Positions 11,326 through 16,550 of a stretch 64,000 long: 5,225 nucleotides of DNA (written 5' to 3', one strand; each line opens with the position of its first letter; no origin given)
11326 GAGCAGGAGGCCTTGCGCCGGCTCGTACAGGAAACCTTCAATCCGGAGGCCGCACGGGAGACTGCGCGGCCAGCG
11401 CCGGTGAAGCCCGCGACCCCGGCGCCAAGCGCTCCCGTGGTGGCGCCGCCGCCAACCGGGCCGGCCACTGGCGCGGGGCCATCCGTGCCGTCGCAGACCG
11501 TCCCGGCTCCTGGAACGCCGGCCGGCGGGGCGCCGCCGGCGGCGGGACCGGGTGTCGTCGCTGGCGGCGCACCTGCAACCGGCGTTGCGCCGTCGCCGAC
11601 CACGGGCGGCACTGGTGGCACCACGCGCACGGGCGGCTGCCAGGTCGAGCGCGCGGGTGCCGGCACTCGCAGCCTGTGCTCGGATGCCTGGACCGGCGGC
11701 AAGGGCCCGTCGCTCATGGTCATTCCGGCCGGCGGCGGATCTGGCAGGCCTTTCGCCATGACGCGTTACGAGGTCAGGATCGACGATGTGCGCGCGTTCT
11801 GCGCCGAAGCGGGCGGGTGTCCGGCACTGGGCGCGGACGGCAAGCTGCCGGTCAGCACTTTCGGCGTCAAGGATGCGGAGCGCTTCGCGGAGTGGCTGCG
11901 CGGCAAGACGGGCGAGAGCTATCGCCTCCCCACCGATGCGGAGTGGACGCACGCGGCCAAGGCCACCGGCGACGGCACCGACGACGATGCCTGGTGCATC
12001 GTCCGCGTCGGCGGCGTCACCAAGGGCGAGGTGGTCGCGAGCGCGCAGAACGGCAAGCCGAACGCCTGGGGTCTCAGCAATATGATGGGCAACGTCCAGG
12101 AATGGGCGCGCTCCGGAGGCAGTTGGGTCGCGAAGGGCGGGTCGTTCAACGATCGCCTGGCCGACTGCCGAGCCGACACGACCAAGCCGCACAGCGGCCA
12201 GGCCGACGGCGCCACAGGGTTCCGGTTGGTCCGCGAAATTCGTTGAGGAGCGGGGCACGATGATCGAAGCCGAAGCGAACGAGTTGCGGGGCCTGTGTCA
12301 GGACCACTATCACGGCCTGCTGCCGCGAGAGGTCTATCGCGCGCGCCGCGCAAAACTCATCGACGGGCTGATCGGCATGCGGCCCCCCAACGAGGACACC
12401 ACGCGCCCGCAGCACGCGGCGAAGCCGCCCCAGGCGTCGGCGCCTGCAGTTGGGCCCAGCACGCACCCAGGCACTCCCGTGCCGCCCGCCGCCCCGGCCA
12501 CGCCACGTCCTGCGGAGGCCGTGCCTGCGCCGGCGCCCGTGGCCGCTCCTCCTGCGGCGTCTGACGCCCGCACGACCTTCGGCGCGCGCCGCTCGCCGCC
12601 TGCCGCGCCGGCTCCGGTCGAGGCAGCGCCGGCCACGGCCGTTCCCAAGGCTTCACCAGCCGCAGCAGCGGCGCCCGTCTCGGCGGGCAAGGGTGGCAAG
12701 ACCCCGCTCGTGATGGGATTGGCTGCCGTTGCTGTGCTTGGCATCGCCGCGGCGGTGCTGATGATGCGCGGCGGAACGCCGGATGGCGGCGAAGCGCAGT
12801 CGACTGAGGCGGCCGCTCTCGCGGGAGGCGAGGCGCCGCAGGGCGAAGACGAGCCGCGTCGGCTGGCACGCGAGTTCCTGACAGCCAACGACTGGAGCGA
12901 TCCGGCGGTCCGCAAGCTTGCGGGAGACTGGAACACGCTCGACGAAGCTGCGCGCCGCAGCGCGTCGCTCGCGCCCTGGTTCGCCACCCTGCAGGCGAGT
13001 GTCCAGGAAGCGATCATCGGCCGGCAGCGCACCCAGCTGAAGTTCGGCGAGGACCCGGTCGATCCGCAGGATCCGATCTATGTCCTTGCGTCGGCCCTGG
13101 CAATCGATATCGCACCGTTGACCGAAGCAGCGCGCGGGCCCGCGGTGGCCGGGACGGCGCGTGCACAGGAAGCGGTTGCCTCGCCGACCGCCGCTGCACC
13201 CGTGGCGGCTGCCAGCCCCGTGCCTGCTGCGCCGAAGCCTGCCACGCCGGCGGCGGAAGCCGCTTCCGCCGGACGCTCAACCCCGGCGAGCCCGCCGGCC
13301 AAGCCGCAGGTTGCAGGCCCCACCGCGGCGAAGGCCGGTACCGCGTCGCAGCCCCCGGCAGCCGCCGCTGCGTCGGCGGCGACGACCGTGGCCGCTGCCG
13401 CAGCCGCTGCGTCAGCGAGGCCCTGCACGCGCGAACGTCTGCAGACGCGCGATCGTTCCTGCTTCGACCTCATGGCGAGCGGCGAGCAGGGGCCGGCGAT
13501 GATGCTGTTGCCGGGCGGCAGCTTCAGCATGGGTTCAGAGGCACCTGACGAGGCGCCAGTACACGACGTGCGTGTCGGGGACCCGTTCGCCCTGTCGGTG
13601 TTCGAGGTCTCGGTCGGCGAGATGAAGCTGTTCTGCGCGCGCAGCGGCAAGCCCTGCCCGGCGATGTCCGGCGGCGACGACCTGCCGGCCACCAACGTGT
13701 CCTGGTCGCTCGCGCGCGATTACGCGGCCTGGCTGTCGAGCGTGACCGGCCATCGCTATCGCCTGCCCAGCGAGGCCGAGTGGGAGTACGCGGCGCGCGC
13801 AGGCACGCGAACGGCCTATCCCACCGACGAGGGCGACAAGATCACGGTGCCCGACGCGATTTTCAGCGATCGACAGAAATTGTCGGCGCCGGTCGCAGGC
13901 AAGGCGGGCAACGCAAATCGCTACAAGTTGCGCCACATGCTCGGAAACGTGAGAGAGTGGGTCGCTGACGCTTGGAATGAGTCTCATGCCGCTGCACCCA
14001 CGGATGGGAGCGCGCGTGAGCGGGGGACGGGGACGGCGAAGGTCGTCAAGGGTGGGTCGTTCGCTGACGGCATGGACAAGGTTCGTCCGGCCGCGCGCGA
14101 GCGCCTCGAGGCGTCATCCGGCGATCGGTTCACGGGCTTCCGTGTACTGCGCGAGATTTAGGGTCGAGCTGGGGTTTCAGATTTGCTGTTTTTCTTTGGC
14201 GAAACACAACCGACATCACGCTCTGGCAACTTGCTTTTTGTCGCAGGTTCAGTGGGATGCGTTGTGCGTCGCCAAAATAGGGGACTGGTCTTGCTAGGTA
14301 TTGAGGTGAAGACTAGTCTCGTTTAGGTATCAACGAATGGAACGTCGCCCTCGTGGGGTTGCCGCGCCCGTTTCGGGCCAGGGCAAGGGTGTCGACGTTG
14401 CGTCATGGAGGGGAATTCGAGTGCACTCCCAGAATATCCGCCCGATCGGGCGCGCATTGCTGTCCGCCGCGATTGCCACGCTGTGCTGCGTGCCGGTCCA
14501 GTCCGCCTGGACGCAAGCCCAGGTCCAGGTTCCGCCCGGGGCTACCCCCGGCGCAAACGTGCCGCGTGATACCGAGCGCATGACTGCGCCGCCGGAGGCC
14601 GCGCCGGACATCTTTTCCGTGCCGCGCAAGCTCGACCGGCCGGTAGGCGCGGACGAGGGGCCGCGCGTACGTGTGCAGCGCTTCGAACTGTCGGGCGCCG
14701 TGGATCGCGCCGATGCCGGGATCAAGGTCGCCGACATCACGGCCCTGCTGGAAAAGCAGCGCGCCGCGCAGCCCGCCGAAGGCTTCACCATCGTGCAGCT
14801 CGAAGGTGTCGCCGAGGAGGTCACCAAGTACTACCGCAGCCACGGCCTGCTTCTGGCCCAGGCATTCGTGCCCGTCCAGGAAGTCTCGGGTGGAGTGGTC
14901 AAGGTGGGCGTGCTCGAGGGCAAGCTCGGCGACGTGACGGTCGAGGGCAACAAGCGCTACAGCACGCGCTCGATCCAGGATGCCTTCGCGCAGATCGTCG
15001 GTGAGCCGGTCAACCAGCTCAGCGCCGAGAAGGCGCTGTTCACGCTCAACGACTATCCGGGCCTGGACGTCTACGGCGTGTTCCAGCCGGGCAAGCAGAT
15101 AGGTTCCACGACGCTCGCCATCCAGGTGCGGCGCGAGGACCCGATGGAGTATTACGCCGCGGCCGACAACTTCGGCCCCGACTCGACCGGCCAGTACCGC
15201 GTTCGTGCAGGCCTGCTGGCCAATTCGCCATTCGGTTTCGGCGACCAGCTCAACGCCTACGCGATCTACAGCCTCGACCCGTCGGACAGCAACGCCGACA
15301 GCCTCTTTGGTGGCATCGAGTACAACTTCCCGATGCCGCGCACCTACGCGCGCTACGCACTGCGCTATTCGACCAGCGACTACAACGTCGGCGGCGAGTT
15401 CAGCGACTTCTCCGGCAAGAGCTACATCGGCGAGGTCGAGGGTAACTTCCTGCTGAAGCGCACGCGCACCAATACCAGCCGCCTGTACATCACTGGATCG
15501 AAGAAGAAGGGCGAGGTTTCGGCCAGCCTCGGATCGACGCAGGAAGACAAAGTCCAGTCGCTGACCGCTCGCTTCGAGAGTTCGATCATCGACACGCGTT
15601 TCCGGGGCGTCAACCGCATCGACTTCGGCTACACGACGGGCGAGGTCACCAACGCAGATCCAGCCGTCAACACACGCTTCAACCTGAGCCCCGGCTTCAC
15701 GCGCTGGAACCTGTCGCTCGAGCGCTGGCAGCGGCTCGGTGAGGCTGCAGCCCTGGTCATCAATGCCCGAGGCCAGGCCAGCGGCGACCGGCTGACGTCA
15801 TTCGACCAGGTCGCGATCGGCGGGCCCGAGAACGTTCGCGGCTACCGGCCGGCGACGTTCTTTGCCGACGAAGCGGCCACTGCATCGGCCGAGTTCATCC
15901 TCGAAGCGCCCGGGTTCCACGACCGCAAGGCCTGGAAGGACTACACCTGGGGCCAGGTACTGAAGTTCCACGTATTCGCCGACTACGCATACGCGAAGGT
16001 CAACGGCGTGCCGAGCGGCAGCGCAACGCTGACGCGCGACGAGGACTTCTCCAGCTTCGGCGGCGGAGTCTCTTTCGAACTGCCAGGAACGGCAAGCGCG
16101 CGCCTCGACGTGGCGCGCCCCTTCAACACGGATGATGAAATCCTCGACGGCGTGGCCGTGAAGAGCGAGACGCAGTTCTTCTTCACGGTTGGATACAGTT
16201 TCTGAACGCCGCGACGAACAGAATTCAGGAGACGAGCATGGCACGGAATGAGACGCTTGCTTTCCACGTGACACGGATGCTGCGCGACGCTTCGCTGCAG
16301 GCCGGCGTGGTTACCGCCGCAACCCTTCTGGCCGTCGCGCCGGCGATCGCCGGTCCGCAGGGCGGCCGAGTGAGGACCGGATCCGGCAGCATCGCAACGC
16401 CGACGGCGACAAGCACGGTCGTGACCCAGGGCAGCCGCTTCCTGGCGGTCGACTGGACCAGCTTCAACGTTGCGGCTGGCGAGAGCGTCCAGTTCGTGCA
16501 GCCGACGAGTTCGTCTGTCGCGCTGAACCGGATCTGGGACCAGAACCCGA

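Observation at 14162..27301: A complete two-partner-secretion (T5b) pair is wedged inside the T6SS cluster and looks promoter-proximal to tssA-clpV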

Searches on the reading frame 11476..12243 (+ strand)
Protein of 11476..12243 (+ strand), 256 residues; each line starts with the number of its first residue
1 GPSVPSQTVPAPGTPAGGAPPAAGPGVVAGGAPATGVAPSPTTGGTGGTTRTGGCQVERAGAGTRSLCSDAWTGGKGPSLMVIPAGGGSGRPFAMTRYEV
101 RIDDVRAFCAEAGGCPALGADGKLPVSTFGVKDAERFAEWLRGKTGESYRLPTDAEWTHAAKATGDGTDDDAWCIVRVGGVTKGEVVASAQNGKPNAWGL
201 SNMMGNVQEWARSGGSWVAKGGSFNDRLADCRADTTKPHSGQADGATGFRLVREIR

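Call 46: find_related_loci(query=A4, collection=metagenome_contigs, flank=10000)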
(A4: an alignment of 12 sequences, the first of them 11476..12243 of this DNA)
Query A4 (256 aa) in metagenome_contigs; peptide patterns used: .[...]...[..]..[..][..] (x = any residue, [..] = any of these).
304 stretches matched a pattern; 273 encode a relative of the query (tblastn E <= 1e-3); the best 80 are kept; 80 distinct loci.
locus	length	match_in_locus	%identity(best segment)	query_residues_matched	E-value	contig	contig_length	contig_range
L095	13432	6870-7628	42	6-256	1e-57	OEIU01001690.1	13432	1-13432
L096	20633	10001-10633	44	45-256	2e-56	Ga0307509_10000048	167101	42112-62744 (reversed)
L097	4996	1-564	47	70-256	4e-56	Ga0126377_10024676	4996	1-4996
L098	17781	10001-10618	46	55-256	3e-55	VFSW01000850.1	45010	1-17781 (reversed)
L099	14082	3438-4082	44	46-256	2e-55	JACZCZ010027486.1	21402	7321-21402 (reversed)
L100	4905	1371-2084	41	5-256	4e-55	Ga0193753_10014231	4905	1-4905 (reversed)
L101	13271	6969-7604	44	50-256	1e-53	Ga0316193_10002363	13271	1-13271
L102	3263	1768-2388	44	55-256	3e-53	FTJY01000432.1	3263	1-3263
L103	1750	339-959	42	55-256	3e-54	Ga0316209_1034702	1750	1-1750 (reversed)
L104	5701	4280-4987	40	15-256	2e-52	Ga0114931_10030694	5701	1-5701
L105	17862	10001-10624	44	53-255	1e-51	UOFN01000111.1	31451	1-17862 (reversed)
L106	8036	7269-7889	40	55-256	5e-51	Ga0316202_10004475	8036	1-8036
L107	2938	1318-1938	40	55-256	4e-51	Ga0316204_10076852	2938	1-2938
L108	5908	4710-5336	44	50-253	1e-50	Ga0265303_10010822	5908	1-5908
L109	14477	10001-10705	40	15-256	1e-50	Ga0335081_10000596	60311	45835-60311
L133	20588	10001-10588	41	63-256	3e-47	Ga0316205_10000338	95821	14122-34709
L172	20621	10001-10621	40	54-255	1e-44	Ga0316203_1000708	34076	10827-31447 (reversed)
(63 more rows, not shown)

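Call 61: search_protein_families(library=pfam, proteins=[L172:10789-11505:+, L172:11521-12033:+, L172:12040-12540:+, L172:12543-13541:+, L172:13863-14969:+, L133:10924-11571:+, L133:12709-13659:+, L133:13769-15712:+, L133:15771-16649:+, L133:16646-17632:+], max_evalue=0.001)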
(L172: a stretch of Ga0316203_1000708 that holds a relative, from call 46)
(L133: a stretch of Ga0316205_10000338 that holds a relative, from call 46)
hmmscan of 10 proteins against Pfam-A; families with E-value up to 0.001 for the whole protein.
L172:10789-11505:+ (238 aa): 1 family
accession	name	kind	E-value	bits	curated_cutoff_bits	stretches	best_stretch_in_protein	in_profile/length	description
PF01618.21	MotA_ExbB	-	1.9e-28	99.2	22.9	1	102-225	3-126/127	MotA/TolQ/ExbB proton channel family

L172:11521-12033:+ (170 aa): 1 family
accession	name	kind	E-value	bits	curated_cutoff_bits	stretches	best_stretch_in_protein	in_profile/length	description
PF02472.21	ExbD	-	5.1e-13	49.6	25.4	1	10-141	3-119/128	Biopolymer transport protein ExbD/TolR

L172:12040-12540:+ (166 aa): 1 family
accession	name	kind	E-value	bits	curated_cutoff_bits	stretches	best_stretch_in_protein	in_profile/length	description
PF02472.21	ExbD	-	3.6e-18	66.3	25.4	1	25-160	7-125/128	Biopolymer transport protein ExbD/TolR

L172:12543-13541:+ (332 aa): 1 family
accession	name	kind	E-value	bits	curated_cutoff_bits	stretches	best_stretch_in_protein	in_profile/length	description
PF03544.19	TonB_C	-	0.00018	22.4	24.6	1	268-329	13-77/79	Gram-negative bacterial TonB protein C-terminal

L172:13863-14969:+ (368 aa): 1 family
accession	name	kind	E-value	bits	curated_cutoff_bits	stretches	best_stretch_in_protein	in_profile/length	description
PF06812.17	ImpA_N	-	6.3e-34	117.1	26.9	1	13-142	1-118/119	ImpA, N-terminal, type VI secretion system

L133:10924-11571:+ (215 aa): 1 family
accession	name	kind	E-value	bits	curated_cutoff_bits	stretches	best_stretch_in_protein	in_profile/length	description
PF01618.21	MotA_ExbB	-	2.6e-28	98.7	22.9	1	79-203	3-127/127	MotA/TolQ/ExbB proton channel family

L133:12709-13659:+ (316 aa): 1 family
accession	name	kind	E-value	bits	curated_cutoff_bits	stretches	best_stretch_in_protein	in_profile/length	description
PF03544.19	TonB_C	-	5.5e-08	33.6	24.6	1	252-313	13-77/79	Gram-negative bacterial TonB protein C-terminal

L133:13769-15712:+ (647 aa): 1 family
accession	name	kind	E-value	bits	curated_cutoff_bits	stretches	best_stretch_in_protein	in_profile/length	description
PF12228.14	DUF3604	-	1.1e-245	817.1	20.4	1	53-645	3-591/591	Protein of unknown function (DUF3604)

L133:15771-16649:+ (292 aa): 1 family
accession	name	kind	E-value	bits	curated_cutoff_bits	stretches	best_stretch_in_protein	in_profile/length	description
PF13145.12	Rotamase_2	-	6e-14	53.3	27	1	118-248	1-121/121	PPIC-type PPIASE domain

L133:16646-17632:+ (328 aa): 2 families
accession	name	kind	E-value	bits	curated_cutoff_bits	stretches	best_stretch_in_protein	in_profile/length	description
PF13795.12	HupE_UreJ_2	-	7.5e-49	165.8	24.5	1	144-295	1-154/156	HupE / UreJ protein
PF04955.18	HupE_UreJ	-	7.8e-09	35.7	23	1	148-314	25-176/179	HupE / UreJ protein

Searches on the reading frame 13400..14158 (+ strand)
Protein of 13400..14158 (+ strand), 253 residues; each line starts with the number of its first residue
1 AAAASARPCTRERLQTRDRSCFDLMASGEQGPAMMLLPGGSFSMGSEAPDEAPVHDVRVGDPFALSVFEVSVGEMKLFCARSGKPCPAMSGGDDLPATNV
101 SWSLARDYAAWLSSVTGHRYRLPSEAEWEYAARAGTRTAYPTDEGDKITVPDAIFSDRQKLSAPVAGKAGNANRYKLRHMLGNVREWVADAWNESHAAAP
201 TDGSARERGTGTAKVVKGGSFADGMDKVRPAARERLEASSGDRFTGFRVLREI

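Call 52: search_solved_structures(query=window:13400-14158:+, max_evalue=0.001, show_alignments=2)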
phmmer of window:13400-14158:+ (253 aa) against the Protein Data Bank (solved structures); distinct sequences matched with E-value up to 0.001: 25.
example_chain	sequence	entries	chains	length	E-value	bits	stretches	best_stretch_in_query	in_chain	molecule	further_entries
5hha_A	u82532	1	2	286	1.7e-31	112.9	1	31-253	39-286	PvdO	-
6s07_A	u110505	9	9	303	4.7e-15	59.1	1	89-249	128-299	Formylglycine-generating enzyme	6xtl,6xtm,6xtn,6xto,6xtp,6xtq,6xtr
7spq_A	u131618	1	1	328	6.6e-15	58.6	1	51-234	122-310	Serine/threonine kinase ToxD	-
5nxl_A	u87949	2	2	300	1.3e-14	57.6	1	89-249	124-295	Non-specific serine/threonine protein kinase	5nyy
6muj_A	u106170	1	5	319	6.7e-12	48.7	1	90-249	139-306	Formylglycine-generating enzyme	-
2q17_A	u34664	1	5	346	9e-12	48.3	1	90-249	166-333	formylglycine generating enzyme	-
2aft_X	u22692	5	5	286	1.2e-11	48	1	93-248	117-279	Sulfatase modifying factor 1 | Sulfatase-modifying factor 1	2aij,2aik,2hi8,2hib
1y1e_X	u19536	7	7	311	1.3e-11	47.8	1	93-248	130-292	C-alpha-formyglycine-generating enzyme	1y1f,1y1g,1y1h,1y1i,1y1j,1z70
31dc_A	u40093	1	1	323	1.5e-11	47.6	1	93-248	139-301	Formylglycine-generating enzyme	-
5ssy_A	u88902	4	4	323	1.7e-11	47.4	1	93-248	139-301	Formylglycine-generating enzyme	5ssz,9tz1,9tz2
2aii_X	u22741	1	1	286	1.8e-11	47.4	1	93-248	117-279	Sulfatase modifying factor 1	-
2afy_X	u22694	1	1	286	2.2e-11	47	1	93-248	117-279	Sulfatase modifying factor 1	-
5ssx_A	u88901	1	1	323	5.2e-11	45.8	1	93-248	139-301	Formylglycine-generating enzyme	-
9myj_B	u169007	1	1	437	1.1e-10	44.8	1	91-251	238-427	Lipoprotein, putative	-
9p6h_B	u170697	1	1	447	1.1e-10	44.8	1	91-251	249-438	Lipoprotein, putative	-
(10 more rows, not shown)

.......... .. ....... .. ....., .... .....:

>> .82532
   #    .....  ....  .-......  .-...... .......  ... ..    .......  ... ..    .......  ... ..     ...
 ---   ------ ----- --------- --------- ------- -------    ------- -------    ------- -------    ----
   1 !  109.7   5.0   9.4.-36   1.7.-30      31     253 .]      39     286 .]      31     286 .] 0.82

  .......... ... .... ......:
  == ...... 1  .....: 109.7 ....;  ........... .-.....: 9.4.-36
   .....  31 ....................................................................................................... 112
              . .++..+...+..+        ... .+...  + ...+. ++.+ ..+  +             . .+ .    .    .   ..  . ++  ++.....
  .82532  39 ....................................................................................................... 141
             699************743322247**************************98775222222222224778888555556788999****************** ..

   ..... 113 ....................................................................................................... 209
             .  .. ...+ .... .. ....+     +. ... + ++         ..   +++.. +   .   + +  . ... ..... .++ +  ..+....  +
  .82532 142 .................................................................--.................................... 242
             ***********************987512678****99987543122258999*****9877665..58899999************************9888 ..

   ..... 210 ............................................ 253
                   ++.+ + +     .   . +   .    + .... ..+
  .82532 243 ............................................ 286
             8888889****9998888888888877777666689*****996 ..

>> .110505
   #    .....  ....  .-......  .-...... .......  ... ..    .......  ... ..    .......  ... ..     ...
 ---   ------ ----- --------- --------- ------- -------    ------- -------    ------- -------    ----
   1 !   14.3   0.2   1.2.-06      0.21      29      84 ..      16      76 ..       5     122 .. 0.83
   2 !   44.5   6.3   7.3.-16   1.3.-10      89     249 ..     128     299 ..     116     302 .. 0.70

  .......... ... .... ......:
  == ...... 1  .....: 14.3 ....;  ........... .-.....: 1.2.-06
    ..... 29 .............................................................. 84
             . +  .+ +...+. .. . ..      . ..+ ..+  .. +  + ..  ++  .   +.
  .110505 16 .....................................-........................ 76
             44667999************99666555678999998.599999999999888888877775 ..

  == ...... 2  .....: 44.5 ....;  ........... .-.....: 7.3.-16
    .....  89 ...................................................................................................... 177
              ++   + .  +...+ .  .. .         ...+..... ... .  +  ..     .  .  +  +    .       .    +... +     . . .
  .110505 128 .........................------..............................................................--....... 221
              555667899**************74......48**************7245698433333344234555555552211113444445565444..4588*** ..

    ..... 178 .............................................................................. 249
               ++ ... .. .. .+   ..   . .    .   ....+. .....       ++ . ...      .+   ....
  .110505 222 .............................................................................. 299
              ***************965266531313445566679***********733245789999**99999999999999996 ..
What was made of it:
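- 12260..14161 (+): TagR-like protein (633 aa): cytoplasmic N-terminus, transmembrane segment at about aa 148-172, Ala/Pro-rich linker, and a periplasmic FGE-sulfatase-like domain that lacks the FGE catalytic cysteines. Closest solved structure is PvdO 5HHA; the alignment to FGE 6S07 shows both active-site Cys missing (call 52).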

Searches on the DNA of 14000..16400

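Call 69: search_rna_families(source=window, start=14000, end=16400, threshold=evalue, max_evalue=1)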
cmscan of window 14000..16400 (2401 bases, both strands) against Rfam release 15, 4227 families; matches with E-value up to 1: 1.
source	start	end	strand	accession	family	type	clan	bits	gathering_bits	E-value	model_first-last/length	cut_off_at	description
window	15556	15639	+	RF01668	P10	Gene; sRNA;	-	17.1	37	0.81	1-72/72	no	Pseudomonas sRNA P10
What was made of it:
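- Checked: No Rfam family matches in the gap (call 69).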
